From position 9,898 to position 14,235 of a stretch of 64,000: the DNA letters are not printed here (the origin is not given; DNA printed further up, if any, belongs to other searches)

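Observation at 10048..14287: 1345-aa nuclease-STAND NTPase-TPR protein (Avs-like) with adjacent excisionase-type HTH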

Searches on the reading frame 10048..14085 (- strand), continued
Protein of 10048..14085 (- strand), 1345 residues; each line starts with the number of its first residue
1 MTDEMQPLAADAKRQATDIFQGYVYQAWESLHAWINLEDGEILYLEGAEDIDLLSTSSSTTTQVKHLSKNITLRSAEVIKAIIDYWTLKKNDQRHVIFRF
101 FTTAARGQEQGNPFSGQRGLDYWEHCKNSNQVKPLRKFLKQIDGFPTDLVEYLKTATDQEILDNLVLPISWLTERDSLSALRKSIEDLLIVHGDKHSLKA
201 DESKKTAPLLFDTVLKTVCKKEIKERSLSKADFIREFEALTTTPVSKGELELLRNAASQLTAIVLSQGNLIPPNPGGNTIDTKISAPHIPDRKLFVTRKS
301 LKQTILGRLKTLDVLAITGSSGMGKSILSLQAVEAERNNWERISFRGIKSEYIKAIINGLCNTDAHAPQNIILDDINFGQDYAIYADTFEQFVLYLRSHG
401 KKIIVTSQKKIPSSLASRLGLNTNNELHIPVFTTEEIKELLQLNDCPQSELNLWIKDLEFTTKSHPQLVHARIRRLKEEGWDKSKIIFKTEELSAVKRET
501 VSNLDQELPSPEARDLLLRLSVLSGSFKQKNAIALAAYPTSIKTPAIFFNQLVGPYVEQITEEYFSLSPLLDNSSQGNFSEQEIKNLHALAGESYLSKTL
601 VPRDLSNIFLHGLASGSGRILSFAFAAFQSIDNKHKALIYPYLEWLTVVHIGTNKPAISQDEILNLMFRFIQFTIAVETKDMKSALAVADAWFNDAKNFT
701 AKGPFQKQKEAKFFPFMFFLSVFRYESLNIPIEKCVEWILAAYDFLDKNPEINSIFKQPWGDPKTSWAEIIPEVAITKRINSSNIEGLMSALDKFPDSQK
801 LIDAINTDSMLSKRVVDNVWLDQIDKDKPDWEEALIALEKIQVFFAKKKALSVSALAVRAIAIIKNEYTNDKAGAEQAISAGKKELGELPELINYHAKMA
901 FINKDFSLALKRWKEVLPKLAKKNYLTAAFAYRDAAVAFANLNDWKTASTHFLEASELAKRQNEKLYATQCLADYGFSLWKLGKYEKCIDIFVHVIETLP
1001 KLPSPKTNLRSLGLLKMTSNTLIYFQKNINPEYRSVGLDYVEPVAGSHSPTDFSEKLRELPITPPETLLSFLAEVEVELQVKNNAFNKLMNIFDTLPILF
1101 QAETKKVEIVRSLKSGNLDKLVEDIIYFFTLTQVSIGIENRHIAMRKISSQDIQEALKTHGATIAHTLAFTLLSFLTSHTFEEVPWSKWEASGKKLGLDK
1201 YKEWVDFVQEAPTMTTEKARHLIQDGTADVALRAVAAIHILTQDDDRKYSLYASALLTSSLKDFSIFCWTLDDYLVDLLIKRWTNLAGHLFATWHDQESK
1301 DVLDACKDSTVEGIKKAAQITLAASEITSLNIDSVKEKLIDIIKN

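Call 63: search_dna_similar(query=window:10051-14085:-, collection=plasmids, mode=protein, max_evalue=0.001, max_rows=20)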
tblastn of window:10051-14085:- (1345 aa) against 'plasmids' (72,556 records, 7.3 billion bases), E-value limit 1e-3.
Records with a match: 16; places in all: 16; records where one place covers at least 80% of the query: 0.
Best place of each record, by identity: <60% 16.
By first word of the organism name: Agrobacterium 3; Rhizobium 2; Burkholderia 2; Sphingopyxis 1; Caulobacter 1; Paraburkholderia 1; Bradyrhizobium 1; Janthinobacterium 1; Ciceribacter 1; Deinococcus 1; and 2 more.
By predicted mobility (MOB-suite, as given by PLSDB): non-mobilizable 8; conjugative 5; mobilizable 3.
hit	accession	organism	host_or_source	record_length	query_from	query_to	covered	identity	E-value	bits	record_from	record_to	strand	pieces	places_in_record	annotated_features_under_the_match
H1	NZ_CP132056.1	Agrobacterium fabrum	Salix sp.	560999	10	834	61%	24.5%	4e-42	177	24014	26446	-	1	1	hypothetical protein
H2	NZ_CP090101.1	Rhizobium leguminosarum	Trifolium pratense,Cell culture,Plant ...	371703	7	756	56%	26.9%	2e-53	214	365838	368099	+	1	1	hypothetical protein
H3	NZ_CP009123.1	Sphingopyxis fribergensis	soil sample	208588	7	704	52%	26.9%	2e-55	221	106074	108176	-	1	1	hypothetical protein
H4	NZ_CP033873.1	Caulobacter sp. FWC26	whole organism,isolated from activated ...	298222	11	716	52%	25.7%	5e-40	171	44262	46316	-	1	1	ABC transporter ATP-binding protein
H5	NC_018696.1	Paraburkholderia phenoliruptrix BR3459a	Mimosa flocculosa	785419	10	703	52%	25.6%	2e-50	205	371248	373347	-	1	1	hypothetical protein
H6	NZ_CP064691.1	Bradyrhizobium sp. 192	Acmispon strigosus,cell culture,root ...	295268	7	683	50%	24.8%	2e-43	182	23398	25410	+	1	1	AAA family ATPase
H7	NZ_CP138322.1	Agrobacterium fabrum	Blueberry,Crown gall tissues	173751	10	673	49%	25.2%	7e-41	173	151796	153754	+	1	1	hypothetical protein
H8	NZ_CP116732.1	Agrobacterium tumefaciens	Gaillardia,cell culture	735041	1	675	50%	24.7%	4e-40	171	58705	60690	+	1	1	tetratricopeptide repeat protein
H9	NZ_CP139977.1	Janthinobacterium lividum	-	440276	6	681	50%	24.0%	1e-36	160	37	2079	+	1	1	hypothetical protein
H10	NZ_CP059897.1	Ciceribacter thiooxidans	mixed culture,soil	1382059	14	627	46%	24.7%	3e-39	168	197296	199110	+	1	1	none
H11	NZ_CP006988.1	Rhizobium etli bv. mimosae str. IE4771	Phaseolus vulgaris,whole organism,nodule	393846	8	589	43%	24.0%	5e-39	167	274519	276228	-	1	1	hypothetical protein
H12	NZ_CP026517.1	Deinococcus sp. NW-56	whole organism,water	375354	19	532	38%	23.8%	1e-15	91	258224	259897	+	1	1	hypothetical protein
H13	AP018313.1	Aulosira laxa NIES-50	-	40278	290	598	23%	25.7%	1e-16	94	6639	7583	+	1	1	hypothetical protein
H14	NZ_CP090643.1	Burkholderia contaminans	sheep,milk,milk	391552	4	229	17%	30.4%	2e-20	106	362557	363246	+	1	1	hypothetical protein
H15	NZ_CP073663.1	Burkholderia contaminans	Homo sapiens,blood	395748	4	229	17%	30.4%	2e-20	106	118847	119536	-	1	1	hypothetical protein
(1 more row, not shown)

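Call 64: search_dna_similar(query=window:10051-14085:-, collection=phages, mode=protein, max_evalue=0.001, max_rows=15)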
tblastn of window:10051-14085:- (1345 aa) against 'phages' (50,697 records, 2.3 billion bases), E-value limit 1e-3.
No match.

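Call 75: find_encoding_contigs(protein=P0054, flank=7000, max_places=1)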
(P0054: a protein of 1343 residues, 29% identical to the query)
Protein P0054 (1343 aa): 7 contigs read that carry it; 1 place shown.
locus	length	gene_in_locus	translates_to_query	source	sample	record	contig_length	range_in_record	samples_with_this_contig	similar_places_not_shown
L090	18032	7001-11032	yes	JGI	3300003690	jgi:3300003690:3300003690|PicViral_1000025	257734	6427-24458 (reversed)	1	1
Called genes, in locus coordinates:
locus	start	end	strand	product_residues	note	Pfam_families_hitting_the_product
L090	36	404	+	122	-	PF04237:YjbR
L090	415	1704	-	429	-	PF03721:UDPG_MGDP_dh_N, PF00984:UDPG_MGDP_dh, PF03720:UDPG_MGDP_dh_C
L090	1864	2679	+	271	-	-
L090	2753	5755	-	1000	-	PF00133:tRNA-synt_1, PF09334:tRNA-synt_1g, PF13603:tRNA-synt_1_2, PF08264:Anticodon_1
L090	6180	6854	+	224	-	PF18433:DUF5610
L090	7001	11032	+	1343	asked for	-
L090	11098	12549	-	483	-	-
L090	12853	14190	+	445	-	PF00669:Flagellin_N, PF00700:Flagellin_C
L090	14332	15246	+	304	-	PF13489:Methyltransf_23, PF01209:Ubie_methyltran, PF08241:Methyltransf_11, PF08242:Methyltransf_12, PF13649:Methyltransf_25, PF13847:Methyltransf_31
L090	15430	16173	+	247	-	PF00733:Asn_synthase (weak), PF06508:QueC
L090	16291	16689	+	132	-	PF01242:PTPS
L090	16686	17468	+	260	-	PF04055:Radical_SAM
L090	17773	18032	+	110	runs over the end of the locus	-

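Call 76: find_encoding_contigs(protein=P0020, flank=7000, max_places=1)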
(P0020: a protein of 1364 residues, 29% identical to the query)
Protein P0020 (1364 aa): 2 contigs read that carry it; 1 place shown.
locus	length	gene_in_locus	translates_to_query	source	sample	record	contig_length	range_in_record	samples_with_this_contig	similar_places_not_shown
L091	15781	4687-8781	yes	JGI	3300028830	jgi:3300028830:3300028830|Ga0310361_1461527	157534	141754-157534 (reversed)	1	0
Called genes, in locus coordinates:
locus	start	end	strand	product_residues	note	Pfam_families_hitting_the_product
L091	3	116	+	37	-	?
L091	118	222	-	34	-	-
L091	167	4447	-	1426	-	-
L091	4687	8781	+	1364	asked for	PF20720:nSTAND3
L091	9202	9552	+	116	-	-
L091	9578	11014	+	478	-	PF23894:LD_SV2 (faint), PF00805:Pentapeptide (faint), PF13576:Pentapeptide_3 (faint), PF13599:Pentapeptide_4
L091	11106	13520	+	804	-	PF00072:Response_reg, PF07693:KAP_NTPase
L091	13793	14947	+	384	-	-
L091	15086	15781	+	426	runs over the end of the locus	PF04326:SLFN_AlbA_2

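Call 77: find_encoding_contigs(protein=P0027, flank=7000, max_places=1)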
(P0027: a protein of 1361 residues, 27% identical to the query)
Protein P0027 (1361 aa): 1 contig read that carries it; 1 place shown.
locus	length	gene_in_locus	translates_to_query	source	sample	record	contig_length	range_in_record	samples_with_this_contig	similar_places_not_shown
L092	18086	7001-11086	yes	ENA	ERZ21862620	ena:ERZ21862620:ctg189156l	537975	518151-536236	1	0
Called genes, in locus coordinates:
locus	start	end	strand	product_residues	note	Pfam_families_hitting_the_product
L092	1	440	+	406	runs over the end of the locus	-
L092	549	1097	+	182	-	PF05685:Uma2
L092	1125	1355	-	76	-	PF04255:DUF433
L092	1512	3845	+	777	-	PF04313:HSDR_N (weak), PF13588:HSDR_N_2 (weak), PF04851:ResIII, PF18766:SWI2_SNF2, PF00270:DEAD, PF08463:EcoEI_R_C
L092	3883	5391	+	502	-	PF12161:HsdM_N, PF02384:N6_Mtase, PF07669:Eco57I (weak)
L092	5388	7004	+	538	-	PF01420:Methylase_S (weak)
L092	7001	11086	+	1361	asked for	-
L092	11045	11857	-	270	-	PF07505:DUF5131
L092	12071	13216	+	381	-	PF13676:TIR_2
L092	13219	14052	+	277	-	PF18163:LD_cluster2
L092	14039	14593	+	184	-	PF08937:ThsB_TIR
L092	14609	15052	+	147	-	PF21716:dnstrm_HI1420 (weak), PF01381:HTH_3, PF13560:HTH_31 (faint)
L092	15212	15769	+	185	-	PF05685:Uma2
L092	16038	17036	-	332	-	PF01408:GFO_IDH_MocA, PF22725:GFO_IDH_MocA_C3, PF02894:GFO_IDH_MocA_C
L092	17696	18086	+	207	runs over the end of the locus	-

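Call 79: search_protein_families(library=pfam, proteins=[L069:9776-14746:+, L076:9905-13285:+, L073:292-2748:+], max_evalue=0.01)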
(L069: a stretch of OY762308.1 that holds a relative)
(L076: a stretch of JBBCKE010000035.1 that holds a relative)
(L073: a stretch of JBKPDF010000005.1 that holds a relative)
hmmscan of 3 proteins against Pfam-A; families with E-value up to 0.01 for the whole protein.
L069:9776-14746:+ (1656 aa): 6 families
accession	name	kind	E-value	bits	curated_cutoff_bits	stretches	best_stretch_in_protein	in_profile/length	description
PF25199.1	nSTAND_NTPase5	-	7.6e-07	29.5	34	1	376-487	10-110/145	Novel STAND NTPase 5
PF20703.3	nSTAND1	-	1.4e-05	25.3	27.1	1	401-525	33-166/379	Novel STAND NTPase 1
PF13401.12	AAA_22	-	4.1e-05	24.3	27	1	403-516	5-120/130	AAA domain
PF05729.18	NACHT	-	0.00012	22.3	26.7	1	405-520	2-130/167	NACHT domain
PF13191.12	AAA_16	-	0.00018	22.5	32.6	1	390-442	8-63/167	AAA ATPase domain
PF00004.35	AAA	-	0.0019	19.1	21.2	1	407-519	2-109/131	ATPase family associated with various cellular activities (AAA)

L076:9905-13285:+ (1126 aa): 4 families
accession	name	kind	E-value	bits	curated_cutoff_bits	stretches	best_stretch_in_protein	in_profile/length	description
PF05729.18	NACHT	-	7.6e-08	32.8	26.7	1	390-534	2-163/167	NACHT domain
PF20720.3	nSTAND3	-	0.00015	22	27.2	1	389-423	18-52/155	Novel STAND NTPase 3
PF13401.12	AAA_22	-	0.00026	21.8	27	1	390-448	7-64/130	AAA domain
PF24404.1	nSTAND_NTPase7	-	0.0041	16.6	27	1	391-442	15-66/399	Novel STAND NTPase 7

L073:292-2748:+ (818 aa): 1 family
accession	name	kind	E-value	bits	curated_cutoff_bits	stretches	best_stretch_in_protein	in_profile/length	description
PF14130.12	Cap4_nuclease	-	0.00037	21.2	26.2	1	36-112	23-107/200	Cap4, dsDNA endonuclease domain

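Call 80: search_protein_families(library=padloc, proteins=[L069:9776-14746:+, L076:9905-13285:+, L073:292-2748:+, P0016, P0054, P0034], max_evalue=0.01)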
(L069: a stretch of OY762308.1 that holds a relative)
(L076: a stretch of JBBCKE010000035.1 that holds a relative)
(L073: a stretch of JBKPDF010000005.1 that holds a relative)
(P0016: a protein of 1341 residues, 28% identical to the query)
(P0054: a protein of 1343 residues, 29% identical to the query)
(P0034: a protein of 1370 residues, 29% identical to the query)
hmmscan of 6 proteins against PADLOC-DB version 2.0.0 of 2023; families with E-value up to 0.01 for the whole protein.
L069:9776-14746:+ (1656 aa): 3 families
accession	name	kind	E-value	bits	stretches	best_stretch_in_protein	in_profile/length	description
PDLC04702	PDC-M54A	-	5.9e-10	35.3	2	607-705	537-637/1621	-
PDLC03848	LmuA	-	2e-08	33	1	84-294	6-200/373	-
PDLC02187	DUF4297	-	0.0023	15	1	83-135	3-56/404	-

L076:9905-13285:+ (1126 aa): 3 families
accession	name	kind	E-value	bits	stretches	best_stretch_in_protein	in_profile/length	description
PDLC03848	LmuA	-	1.8e-07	29.9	1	46-274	7-224/373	-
PDLC02187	DUF4297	-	0.0042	14.1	1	44-134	3-94/404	-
PDLC05079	PDC-S73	-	0.008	13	0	391-422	194-225/752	-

L073:292-2748:+ (818 aa): 2 families
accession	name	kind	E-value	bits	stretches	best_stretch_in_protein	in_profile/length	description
PDLC03848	LmuA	-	3.3e-09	35.6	1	16-143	5-129/373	-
PDLC02187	DUF4297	-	1.7e-06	25.3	1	15-71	2-59/404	-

P0016 (1341 aa): 2 families
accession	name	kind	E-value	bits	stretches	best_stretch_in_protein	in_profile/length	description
PDLC02187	DUF4297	-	6.3e-07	26.7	1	7-106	3-104/404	-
PDLC04140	mad8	-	0.0026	15.3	0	297-331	18-55/314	mads_8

P0054 (1343 aa): 3 families
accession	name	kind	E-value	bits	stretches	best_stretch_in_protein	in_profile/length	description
PDLC03848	LmuA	-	4.2e-12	45.1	1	10-194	4-183/373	-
PDLC02187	DUF4297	-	6.4e-09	33.3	1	10-98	2-93/404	-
PDLC03838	DolB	-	0.0018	15.6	1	293-333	153-193/375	-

P0034 (1370 aa): 3 families
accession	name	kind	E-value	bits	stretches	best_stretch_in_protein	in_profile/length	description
PDLC03848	LmuA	-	1.6e-10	39.9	1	22-258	7-225/373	-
PDLC02187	DUF4297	-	3.5e-08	30.8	1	20-108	3-94/404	-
PDLC05079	PDC-S73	-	0.0034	14.2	1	312-339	182-209/752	-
